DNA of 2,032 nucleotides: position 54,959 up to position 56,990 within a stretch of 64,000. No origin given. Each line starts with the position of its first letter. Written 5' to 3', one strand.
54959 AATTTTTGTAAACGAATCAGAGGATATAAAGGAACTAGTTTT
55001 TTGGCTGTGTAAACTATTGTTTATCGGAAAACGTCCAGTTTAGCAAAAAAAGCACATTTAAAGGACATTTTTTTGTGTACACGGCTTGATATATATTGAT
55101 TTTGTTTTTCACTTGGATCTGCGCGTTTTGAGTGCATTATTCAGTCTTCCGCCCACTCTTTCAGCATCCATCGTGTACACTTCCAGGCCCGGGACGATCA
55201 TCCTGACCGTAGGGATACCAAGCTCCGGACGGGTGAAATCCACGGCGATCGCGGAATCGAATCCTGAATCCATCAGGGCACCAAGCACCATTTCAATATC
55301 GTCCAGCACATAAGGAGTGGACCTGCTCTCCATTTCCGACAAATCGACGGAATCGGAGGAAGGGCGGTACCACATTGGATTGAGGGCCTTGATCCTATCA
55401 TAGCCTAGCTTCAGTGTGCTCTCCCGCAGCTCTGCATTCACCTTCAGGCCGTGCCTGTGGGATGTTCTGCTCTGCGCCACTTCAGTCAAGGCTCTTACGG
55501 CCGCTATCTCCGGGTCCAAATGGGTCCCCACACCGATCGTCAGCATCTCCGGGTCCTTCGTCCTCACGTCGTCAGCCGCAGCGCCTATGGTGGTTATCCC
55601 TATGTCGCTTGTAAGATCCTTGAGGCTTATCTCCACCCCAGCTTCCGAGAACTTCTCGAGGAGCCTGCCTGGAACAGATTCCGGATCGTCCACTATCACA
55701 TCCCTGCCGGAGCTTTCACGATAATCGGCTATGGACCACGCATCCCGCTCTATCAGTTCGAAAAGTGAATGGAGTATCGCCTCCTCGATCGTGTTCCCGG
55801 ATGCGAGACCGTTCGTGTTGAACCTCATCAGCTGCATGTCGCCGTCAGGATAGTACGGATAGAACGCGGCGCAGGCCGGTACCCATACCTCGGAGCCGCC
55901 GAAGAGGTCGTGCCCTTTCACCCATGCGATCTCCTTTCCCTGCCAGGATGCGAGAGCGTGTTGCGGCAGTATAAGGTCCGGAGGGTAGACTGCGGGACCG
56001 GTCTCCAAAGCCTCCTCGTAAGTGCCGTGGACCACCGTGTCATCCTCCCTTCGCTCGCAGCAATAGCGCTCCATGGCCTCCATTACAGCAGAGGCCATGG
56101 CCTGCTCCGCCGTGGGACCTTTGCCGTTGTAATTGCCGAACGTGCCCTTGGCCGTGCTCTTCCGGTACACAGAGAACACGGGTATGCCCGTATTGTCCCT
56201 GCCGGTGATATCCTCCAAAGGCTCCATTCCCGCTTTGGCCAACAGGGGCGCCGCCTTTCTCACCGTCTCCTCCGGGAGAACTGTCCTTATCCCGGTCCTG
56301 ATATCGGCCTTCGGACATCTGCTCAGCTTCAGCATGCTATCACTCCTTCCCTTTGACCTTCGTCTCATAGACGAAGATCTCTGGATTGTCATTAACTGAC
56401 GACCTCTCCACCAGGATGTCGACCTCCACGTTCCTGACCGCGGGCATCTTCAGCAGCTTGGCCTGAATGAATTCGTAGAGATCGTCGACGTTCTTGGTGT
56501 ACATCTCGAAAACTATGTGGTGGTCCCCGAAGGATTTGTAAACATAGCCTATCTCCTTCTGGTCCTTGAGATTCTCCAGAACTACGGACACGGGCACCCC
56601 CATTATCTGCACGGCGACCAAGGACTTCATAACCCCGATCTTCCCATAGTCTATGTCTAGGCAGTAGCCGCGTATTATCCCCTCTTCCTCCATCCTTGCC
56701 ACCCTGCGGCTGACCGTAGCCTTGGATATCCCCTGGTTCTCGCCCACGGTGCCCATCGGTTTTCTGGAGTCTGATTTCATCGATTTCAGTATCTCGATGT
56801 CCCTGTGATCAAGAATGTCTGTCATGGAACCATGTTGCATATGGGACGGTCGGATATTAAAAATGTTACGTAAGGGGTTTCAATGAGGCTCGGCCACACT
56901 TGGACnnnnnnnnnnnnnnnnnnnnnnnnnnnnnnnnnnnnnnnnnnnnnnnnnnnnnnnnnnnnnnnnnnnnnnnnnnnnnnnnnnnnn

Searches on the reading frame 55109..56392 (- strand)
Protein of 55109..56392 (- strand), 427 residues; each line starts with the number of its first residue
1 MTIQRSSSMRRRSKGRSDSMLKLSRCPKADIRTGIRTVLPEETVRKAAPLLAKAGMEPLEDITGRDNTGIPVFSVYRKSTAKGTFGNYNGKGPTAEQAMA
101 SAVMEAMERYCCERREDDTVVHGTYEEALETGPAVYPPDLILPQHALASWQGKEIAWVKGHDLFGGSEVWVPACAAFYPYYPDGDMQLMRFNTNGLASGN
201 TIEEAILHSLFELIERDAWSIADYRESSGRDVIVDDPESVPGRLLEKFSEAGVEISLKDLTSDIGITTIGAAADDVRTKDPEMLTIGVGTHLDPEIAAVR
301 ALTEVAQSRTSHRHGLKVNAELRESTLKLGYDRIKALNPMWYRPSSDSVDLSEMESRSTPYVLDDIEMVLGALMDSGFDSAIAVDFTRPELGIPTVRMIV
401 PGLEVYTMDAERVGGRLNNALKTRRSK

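Call 5: search_protein_families(library=pfam, proteins=[window:55109-56392:-], max_evalue=0.01)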
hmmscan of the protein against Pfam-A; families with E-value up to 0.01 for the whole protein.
window:55109-56392:- (427 aa): 1 family
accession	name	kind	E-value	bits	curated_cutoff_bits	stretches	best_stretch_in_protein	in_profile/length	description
PF02624.21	YcaO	-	2.8e-87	293.5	25.7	1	89-404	1-325/325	YcaO cyclodehydratase, ATP-ad Mg2+-binding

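Call 6: search_protein_families(library=ncbifam, proteins=[window:55109-56392:-], max_evalue=0.01)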
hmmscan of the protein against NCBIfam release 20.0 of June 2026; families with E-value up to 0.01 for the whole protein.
window:55109-56392:- (427 aa): 5 families
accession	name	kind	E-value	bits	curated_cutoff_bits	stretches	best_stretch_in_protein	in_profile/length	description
TIGR03266.1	methan_mark_1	equivalog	8.6e-120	400.1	365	1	35-416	2-375/376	YcaO-related McrA-glycine thioamidation protein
TIGR00702.1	TIGR00702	domain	5.1e-83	279.2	75.65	1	40-414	3-375/377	YcaO-type kinase domain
TIGR03604.1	TOMM_cyclo_SagD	subfamily_domain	1.4e-51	175.6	219.25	1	90-421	1-356/377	thiazole/oxazole-forming peptide maturase, SagD family component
TIGR03549.1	TIGR03549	equivalog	2.1e-07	29.6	900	1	39-119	156-234/723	OsmC domain/YcaO domain-containing protein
NF040716.1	YcaO_for_S12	equivalog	1.5e-06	27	700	0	191-218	175-202/571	30S ribosomal protein S12 methylthiotransferase accessory factor YcaO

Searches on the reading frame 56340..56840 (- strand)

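Call 5: search_protein_families(library=pfam, proteins=[window:56340-56840:-], max_evalue=0.01)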
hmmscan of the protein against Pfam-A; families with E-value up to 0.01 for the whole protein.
window:56340-56840:- (166 aa): 9 families
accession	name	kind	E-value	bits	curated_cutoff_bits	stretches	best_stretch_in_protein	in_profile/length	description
PF13412.12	HTH_24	-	2.5e-10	40.2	21.9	1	10-57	1-48/48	Winged helix-turn-helix DNA-binding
PF01037.27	AsnC_trans_reg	-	3.2e-08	33.8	25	1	86-143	13-70/73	Lrp/AsnC ligand binding domain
PF13404.12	HTH_AsnC-type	-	2.4e-06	27.7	27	1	10-51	1-42/42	AsnC-type helix-turn-helix domain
PF22482.2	AsnC_trans_reg_3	-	1.1e-05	25.9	24.4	1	86-143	26-82/95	PF0864 C-terminal dimeric alpha+beta barrel domain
PF24034.1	DUF7343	-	4.6e-05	23.6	27.6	1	34-57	26-49/62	Domain of unknown function (DUF7343)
PF22451.2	NirdL-like_HTH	-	0.00033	20.6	27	1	27-57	17-47/47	Siroheme decarboxylase NirDL-like HTH domain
PF12802.13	MarR_2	-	0.0012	19.5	27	1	35-57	29-51/61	MarR family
PF23336.1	HTH_TbsP_C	-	0.0051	17.4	27.1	1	8-67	35-96/121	Transcriptional regulator TbsP-like, C-terminal HTH domain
PF01047.28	MarR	-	0.0092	16.3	24.6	0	37-57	28-48/59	MarR family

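Call 6: search_protein_families(library=ncbifam, proteins=[window:56340-56840:-], max_evalue=0.01)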
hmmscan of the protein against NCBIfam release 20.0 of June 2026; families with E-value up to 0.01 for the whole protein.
window:56340-56840:- (166 aa): 11 families
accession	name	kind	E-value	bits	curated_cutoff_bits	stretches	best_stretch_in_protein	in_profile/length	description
NF040820.1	trans_reg_LrpA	equivalog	7.1e-20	71.4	250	1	10-146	2-139/141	HTH-type transcriptional regulator LrpA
NF041395.1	TranRegLrpA1_Halo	equivalog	7.4e-17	61.7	250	1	16-146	9-140/142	HTH-type transcriptional regulator LrpA1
NF041396.1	TranRegLrp_Halo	equivalog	3.2e-16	59.5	190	1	11-151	4-144/149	HTH-type transcriptional regulator Lrp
NF040947.1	trans_reg_LysM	equivalog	4.4e-14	52.4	180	1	10-138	1-127/136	HTH-type transcriptional regulator LysM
NF053758.1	ChrTpTrnRegChrS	equivalog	2.9e-13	49.9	250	1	9-146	11-149/158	chromate efflux transcriptional regulator ChrS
NF008384.0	PRK11179.1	equivalog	3.1e-11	43.3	227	1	10-142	7-141/153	transcriptional regulator AsnC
NF008370.0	PRK11169.1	equivalog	1.3e-05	25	233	1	7-145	9-151/164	leucine-responsive transcriptional regulator Lrp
NF040708.3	Siroheme_Dcarb_AhbA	equivalog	8.2e-05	22.4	140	1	26-125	16-115/144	siroheme decarboxylase subunit alpha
NF053606.1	Sta1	subfamily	0.0025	17.9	80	0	10-56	18-64/100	Sta1 family transcriptional regulator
NF040707.3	Siroheme_Dcarb_AhbB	equivalog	0.0031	17.2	125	1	24-102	11-90/146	siroheme decarboxylase subunit beta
NF053814.1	teico_TcaR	equivalog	0.0048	17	170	0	17-54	43-80/151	MarR family transcriptional regulator TcaR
